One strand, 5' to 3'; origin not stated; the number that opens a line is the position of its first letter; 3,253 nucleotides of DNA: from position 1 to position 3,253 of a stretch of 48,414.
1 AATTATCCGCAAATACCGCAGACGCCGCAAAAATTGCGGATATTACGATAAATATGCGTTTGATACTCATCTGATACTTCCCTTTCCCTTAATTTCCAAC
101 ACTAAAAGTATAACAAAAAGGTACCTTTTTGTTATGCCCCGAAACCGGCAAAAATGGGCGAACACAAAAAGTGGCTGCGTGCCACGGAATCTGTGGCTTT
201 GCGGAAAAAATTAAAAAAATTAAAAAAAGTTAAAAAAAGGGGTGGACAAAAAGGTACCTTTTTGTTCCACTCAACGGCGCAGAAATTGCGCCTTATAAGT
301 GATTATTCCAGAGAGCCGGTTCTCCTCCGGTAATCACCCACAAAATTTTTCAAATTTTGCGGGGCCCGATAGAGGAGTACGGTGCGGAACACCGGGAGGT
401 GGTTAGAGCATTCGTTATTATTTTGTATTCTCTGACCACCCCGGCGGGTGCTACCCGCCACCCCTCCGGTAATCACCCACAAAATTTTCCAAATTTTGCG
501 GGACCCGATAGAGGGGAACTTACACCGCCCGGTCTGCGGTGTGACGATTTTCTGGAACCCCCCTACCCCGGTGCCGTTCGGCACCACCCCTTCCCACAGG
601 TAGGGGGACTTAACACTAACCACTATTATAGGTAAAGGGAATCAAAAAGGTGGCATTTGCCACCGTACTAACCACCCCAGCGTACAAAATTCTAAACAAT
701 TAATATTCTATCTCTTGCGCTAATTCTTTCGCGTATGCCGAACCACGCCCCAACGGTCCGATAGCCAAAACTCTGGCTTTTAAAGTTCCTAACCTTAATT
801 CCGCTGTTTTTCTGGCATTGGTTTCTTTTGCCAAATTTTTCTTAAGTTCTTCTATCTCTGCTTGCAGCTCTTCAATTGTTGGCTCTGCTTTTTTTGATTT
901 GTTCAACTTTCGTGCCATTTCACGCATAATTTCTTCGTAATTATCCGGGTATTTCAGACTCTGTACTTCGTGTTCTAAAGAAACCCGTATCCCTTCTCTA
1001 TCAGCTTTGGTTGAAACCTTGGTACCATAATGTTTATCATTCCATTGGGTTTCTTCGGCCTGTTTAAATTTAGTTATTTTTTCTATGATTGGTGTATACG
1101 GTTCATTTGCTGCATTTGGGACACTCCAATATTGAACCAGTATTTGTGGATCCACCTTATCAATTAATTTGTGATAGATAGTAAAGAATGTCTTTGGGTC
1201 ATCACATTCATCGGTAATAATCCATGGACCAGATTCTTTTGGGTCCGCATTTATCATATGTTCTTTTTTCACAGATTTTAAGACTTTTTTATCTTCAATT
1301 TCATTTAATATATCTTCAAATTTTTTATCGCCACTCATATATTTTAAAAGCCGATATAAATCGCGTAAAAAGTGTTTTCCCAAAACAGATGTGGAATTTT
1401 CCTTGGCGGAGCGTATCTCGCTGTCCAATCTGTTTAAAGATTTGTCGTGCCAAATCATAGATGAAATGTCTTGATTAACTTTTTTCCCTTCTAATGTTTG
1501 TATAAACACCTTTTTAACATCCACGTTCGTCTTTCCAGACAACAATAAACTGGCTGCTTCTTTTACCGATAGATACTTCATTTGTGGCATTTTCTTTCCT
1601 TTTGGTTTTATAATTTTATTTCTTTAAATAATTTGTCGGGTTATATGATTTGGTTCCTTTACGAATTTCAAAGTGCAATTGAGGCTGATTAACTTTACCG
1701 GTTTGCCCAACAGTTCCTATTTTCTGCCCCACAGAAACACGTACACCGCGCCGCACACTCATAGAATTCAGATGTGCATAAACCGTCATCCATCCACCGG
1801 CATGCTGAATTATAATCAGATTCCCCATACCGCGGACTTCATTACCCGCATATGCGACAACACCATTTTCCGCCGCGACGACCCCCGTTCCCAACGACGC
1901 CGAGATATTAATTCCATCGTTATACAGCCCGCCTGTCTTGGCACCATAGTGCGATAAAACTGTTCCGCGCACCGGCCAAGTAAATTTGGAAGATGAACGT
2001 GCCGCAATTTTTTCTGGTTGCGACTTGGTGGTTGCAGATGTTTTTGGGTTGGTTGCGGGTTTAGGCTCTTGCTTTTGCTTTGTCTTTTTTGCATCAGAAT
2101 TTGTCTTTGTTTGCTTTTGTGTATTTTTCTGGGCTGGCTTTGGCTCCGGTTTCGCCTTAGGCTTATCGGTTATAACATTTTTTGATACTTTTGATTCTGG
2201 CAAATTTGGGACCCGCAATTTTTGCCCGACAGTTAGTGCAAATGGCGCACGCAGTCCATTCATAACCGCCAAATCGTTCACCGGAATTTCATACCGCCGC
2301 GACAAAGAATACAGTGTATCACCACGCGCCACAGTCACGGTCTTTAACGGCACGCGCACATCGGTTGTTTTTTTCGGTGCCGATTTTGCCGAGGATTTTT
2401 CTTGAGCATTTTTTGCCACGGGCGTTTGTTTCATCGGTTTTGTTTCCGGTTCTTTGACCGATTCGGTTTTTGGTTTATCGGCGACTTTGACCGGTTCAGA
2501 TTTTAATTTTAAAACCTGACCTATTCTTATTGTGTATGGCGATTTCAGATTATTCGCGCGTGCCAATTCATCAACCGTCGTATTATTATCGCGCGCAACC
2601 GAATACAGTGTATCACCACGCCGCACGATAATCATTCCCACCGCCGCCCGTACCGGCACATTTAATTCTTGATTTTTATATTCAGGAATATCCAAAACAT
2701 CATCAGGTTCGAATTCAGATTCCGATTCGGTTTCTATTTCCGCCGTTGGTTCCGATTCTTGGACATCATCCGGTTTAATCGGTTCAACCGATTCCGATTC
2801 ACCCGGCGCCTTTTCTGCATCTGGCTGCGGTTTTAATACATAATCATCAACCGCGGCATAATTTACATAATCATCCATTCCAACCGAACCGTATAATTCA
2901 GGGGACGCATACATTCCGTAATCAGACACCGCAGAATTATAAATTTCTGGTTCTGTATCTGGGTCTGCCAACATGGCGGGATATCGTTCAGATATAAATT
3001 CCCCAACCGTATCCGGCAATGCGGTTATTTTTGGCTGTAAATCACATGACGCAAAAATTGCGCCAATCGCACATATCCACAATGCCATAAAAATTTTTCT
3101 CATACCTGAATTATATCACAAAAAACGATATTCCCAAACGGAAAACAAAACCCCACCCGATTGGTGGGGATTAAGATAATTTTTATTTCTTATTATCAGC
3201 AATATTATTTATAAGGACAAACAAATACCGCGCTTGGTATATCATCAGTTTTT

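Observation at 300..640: GC-rich, hairpin-dense block with two 51-nt direct repeats: candidate novel structured RNA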

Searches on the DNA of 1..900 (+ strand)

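Call 4: search_rna_families(source=window, start=1, end=900, threshold=evalue, max_evalue=10, show_alignments=3)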
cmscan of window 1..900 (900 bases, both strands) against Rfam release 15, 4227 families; matches with E-value up to 10: 6.
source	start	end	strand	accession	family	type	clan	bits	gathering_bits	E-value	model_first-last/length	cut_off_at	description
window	112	267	+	RF04341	Plastid-psbJ-5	Cis-reg;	CL00152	24.4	53.1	0.05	1-59/59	no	Plastid-psbJ-5 3UTR RNA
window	312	358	-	RF04181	rteR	Gene; sRNA;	-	19.1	72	4.2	1-84/84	no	rteR sRNA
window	565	610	+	RF00032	Histone3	Cis-reg;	-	18.4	34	0.044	1-46/46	no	Histone 3' UTR stem-loop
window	36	144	+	RF00426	SCARNA15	Gene; snRNA; snoRNA; scaRNA;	CL00019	16.5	65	2.8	1-128/128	no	Small Cajal body specific RNA 15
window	276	302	+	RF01107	SBRMV1_UPD-PKf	Cis-reg;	-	16.3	39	4.9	1-27/27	no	Pseudoknot of upstream pseudoknot domain (UPD) of the 3'UTR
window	196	363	+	RF02849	Ysr197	Gene; sRNA;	-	11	167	5.1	1-254/254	no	Yersinia sRNA 197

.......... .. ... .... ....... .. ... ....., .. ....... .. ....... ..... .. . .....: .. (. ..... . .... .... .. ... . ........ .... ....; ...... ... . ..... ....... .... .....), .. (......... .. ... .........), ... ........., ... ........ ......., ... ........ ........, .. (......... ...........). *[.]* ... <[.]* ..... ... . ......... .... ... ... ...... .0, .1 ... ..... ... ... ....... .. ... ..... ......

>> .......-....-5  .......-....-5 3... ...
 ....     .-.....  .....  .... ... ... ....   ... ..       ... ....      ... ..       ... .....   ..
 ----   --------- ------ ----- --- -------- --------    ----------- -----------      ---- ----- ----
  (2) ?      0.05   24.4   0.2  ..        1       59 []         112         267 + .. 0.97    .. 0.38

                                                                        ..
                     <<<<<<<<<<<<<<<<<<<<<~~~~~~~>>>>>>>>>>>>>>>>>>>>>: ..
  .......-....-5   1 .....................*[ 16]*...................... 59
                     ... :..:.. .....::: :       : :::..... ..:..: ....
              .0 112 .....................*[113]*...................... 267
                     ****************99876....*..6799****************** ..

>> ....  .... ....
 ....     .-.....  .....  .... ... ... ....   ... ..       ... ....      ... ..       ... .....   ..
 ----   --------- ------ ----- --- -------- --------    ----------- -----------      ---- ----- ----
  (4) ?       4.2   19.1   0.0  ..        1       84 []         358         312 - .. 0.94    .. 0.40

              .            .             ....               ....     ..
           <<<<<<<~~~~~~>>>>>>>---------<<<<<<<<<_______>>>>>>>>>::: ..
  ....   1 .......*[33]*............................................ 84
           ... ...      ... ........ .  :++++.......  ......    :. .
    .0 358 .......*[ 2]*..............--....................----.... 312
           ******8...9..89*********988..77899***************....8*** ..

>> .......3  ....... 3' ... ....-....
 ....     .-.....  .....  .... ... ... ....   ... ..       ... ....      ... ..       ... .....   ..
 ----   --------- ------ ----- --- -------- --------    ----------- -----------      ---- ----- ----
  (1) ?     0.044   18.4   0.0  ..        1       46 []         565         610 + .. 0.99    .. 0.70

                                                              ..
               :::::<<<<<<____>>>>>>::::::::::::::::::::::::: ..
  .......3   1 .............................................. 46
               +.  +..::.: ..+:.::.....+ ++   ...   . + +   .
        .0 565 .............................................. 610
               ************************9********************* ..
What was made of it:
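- On Any Rfam 15 family: Region 1-900 at E<=10: only far-sub-threshold chance hits (call 4).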

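Call 76: search_dna_similar(query=window:230-700:+, collection=plasmids, mode=distant, max_evalue=0.001)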
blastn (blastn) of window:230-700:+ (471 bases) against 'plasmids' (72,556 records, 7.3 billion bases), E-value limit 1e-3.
No match.

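Call 77: search_dna_similar(query=window:230-700:+, collection=phages, mode=distant, max_evalue=0.001)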
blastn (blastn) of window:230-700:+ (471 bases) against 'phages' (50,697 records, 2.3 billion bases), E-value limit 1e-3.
No match.
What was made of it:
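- Tried and rejected: BLAST of 230-700 against plasmids and phages found nothing (calls 76, 77).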

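Call 87: search_rna_families(sources=[L006, L007, L089, L091, L102, L110, L101, L112], threshold=evalue, max_evalue=0.01)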
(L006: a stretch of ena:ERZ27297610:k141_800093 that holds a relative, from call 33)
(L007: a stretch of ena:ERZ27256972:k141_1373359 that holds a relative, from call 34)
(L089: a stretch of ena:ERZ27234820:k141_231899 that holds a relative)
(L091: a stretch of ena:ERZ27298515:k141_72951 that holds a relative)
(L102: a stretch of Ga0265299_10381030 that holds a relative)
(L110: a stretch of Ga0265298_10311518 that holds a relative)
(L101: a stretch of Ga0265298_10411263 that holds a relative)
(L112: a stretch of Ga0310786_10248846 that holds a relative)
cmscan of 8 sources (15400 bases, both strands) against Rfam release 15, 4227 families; matches with E-value up to 0.01: 1.
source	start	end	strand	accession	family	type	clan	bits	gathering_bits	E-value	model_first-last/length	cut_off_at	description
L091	3612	3753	-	RF04198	MIR8670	Gene; miRNA;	-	34.5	150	0.002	1-142/142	no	MIR8670 microRNA precursor family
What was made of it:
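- On Any Rfam 15 family: Related arrays: one spurious miRNA-precursor hit, 34.5 bits against a gathering score of 150 (call 87).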

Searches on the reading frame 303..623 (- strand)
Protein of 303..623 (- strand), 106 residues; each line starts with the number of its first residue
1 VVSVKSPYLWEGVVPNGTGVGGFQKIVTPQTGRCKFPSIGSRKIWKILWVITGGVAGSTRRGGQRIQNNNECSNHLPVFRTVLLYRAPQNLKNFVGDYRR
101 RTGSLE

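Call 32: find_homologous_proteins(query=window:303-623:-, max_evalue=10)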
Query window:303-623:- (106 aa): 2 proteins with E <= 10 among 5 candidates.
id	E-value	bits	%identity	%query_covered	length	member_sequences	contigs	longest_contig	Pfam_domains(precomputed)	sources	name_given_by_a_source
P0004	5.6e-42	160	99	70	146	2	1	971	-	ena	-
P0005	5.0e-27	112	76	71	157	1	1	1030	-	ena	-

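Call 33: find_encoding_contigs(protein=P0005, flank=10000)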
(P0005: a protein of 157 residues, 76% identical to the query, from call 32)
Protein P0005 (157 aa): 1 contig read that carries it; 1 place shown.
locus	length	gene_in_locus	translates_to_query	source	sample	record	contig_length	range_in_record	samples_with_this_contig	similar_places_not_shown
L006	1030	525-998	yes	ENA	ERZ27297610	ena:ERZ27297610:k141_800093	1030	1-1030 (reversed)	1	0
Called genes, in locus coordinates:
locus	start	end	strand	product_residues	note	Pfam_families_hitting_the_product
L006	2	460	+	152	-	?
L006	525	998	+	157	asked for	-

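Call 34: find_encoding_contigs(protein=P0004, flank=10000)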
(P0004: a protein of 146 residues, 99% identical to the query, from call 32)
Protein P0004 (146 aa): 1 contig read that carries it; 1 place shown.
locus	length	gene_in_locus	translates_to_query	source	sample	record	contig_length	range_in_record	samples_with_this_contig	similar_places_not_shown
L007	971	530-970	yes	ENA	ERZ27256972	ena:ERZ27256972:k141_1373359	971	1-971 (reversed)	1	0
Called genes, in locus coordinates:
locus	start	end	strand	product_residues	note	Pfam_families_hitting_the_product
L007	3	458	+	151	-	?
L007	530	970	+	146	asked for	?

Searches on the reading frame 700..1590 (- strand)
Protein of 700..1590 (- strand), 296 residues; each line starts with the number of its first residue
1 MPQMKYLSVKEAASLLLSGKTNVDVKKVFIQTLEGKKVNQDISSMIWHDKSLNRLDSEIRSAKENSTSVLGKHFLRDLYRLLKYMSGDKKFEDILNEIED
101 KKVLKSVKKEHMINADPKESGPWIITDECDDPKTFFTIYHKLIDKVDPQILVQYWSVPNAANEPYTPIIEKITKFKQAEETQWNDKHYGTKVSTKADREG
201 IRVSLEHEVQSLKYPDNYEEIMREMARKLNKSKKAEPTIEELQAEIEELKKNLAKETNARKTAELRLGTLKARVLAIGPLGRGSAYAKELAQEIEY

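Call 14: find_encoding_contigs(protein=window:700-1590:-, flank=10000, max_places=10)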
Protein window:700-1590:- (296 aa): 4 contigs read that carry it; 2 places shown.
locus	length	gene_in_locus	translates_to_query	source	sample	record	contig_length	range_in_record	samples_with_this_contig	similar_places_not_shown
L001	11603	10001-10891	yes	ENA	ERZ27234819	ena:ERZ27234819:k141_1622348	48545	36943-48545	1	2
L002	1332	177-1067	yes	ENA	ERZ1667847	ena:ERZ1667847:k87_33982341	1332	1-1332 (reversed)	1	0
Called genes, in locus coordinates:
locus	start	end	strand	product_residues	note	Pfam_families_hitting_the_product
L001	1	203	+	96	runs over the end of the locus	-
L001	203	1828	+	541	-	PF03717:PBP_dimer, PF00905:Transpeptidase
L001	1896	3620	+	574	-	PF01368:DHH, PF02272:DHHA1, PF17768:RecJ_OB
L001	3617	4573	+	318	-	PF01368:DHH, PF02272:DHHA1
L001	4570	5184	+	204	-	PF03548:LolA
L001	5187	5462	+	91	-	PF02416:TatA_B_E (weak)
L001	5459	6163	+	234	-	PF00902:TatC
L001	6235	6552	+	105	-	-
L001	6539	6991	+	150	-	-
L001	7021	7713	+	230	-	-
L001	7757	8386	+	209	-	-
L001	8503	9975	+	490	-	PF01476:LysM, PF01551:Peptidase_M23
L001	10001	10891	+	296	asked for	-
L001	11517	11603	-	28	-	?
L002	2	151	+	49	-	?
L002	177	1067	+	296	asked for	-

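Call 15: search_protein_families(library=pfam, proteins=[window:700-1590:-], max_evalue=0.01)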
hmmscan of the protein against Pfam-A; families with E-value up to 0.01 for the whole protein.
window:700-1590:- (296 aa): 1 family
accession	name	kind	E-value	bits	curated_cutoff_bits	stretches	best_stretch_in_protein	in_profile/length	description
PF01497.23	Peripla_BP_2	-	0.0046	16.8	27.5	1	212-263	92-138/235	Periplasmic binding protein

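Call 16: find_homologous_proteins(query=window:700-1590:-)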
Query window:700-1590:- (296 aa): 3 proteins with E <= 0.001 among 1461 candidates.
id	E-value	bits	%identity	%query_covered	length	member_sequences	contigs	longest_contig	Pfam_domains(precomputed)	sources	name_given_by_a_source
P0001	3.5e-189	645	100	100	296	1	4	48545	-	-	-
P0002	7.2e-130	451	71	99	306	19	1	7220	-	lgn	-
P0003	2.5e-95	337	56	99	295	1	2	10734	-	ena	-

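Call 19: find_encoding_contigs(protein=P0002, flank=10000, max_places=10)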
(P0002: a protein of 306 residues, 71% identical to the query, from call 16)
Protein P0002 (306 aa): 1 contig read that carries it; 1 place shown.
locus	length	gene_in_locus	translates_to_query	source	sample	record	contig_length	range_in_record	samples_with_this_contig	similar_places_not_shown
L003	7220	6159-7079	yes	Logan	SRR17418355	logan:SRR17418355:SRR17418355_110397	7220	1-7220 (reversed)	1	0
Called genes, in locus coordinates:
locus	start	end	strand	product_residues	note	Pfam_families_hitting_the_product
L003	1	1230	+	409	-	?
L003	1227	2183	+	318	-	PF01368:DHH, PF02272:DHHA1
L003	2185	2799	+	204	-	PF03548:LolA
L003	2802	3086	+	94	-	PF02416:TatA_B_E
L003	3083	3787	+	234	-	PF00902:TatC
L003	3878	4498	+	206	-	-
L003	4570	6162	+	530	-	PF01476:LysM, PF04225:LysM_OapA (faint), PF01476:LysM, PF01551:Peptidase_M23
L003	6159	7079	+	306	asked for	-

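Call 20: find_encoding_contigs(protein=P0003, flank=10000, max_places=10)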
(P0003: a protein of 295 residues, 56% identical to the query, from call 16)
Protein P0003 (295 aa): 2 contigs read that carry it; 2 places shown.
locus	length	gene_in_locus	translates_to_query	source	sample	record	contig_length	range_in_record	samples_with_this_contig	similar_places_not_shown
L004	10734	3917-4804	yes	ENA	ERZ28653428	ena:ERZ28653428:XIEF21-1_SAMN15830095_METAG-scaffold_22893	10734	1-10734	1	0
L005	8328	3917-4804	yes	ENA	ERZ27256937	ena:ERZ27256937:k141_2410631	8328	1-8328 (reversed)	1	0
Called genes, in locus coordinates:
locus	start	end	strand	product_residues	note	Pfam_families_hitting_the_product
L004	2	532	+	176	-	?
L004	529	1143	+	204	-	PF03548:LolA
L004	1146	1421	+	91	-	PF02416:TatA_B_E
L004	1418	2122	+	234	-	PF00902:TatC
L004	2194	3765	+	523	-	PF01476:LysM, PF04225:LysM_OapA (faint), PF01476:LysM, PF01551:Peptidase_M23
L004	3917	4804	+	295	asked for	-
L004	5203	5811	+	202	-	-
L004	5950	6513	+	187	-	-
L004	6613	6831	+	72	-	-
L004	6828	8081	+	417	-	-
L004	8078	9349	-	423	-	PF00919:UPF0004, PF04055:Radical_SAM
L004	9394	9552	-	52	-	-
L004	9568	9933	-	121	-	-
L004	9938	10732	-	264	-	?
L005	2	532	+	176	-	?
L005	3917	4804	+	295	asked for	-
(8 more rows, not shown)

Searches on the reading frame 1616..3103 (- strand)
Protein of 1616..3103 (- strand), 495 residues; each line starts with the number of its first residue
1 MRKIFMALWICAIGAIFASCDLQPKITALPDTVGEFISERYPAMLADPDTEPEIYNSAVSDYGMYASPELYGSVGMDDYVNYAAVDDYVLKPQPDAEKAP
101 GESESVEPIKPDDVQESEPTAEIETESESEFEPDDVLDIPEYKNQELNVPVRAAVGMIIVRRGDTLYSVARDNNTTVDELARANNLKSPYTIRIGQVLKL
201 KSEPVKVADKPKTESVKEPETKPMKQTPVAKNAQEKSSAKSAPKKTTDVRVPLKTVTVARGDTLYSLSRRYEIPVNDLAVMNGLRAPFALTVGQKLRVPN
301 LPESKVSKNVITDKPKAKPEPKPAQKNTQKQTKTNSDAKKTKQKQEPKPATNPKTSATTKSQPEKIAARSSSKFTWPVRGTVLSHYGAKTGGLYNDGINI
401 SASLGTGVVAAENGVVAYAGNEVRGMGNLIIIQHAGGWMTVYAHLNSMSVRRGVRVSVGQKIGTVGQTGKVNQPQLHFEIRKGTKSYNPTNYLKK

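Call 15: search_protein_families(library=pfam, proteins=[window:1616-3103:-], max_evalue=0.01)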
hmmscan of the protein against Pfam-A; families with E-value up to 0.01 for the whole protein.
window:1616-3103:- (495 aa): 3 families
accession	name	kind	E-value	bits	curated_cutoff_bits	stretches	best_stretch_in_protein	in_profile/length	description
PF01476.26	LysM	-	1.4e-30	105.4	20.9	2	159-200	2-42/43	LysM domain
PF01551.29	Peptidase_M23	-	1e-29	103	28.7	1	395-489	3-96/96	Peptidase family M23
PF04225.17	LysM_OapA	-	0.00071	20.1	22.3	0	254-298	3-51/85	Opacity-associated protein A LysM-like domain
